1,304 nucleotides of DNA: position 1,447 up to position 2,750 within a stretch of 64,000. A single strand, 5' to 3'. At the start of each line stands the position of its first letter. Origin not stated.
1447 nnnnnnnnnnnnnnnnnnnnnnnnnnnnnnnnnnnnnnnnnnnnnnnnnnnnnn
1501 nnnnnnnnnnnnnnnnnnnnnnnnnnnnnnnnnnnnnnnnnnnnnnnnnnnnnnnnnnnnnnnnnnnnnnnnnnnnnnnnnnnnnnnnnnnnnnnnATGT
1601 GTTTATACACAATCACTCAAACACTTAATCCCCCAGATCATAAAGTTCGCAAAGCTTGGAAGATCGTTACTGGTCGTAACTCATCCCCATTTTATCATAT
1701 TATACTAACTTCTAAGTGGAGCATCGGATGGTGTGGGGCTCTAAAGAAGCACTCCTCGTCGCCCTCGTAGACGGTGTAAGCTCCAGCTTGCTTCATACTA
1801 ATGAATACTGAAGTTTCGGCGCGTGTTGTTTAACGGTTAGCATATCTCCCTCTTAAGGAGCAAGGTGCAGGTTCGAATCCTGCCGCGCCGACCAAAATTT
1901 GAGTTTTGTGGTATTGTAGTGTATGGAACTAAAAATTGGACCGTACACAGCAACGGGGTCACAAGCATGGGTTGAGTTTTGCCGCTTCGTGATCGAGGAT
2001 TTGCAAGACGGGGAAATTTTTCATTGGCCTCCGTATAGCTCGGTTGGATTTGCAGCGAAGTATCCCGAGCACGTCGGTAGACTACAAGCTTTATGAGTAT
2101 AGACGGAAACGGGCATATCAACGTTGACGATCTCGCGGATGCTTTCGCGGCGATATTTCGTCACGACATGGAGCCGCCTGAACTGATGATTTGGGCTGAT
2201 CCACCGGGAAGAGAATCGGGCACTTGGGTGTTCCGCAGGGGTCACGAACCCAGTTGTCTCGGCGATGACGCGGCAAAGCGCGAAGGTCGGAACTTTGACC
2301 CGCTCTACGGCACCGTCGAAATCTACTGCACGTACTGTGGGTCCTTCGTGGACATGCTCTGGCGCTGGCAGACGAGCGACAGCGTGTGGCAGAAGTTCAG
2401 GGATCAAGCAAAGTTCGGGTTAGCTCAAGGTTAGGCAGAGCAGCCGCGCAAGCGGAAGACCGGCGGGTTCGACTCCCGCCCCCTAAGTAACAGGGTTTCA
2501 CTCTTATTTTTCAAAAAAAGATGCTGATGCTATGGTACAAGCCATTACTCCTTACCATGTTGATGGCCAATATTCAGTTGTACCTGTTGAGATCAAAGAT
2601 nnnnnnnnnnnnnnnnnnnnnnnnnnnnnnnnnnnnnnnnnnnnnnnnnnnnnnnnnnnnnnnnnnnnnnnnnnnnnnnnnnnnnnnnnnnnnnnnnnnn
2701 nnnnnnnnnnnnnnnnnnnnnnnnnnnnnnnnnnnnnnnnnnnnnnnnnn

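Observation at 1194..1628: Four-member paralogous family of small proteins beginning Met-Cys-Leu, co-encoded with a methionine aminopeptidase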

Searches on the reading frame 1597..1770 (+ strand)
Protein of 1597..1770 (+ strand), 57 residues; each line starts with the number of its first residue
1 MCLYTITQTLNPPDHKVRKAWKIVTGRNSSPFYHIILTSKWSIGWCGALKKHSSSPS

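Call 6: search_protein_families(library=pfam, proteins=[window:1597-1770:+], max_evalue=1)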
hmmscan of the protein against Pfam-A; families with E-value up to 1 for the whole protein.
window:1597-1770:+ (57 aa): 0 families

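Call 7: search_protein_families(library=phrogs, proteins=[window:1597-1770:+], max_evalue=1)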
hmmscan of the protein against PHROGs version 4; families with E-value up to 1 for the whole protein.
window:1597-1770:+ (57 aa): 1 family
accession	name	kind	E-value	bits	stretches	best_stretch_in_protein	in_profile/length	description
phrog_6920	-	unknown function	0.48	10.9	1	5-45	17-56/170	-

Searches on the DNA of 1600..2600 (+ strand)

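Call 102: search_rna_families(source=window, start=1600, end=2600, threshold=evalue, max_evalue=1)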
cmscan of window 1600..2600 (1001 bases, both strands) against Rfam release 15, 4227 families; matches with E-value up to 1: 1.
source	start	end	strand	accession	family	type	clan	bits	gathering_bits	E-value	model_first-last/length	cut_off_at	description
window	1819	1891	+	RF00005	tRNA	Gene; tRNA;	CL00001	37.6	29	4.1e-06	1-71/71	no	tRNA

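Call 103: search_dna_similar(query=window:1890-2500:+, collection=phages, mode=distant, max_rows=10)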
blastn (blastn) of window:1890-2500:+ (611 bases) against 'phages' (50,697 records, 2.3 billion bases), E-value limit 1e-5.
No match.
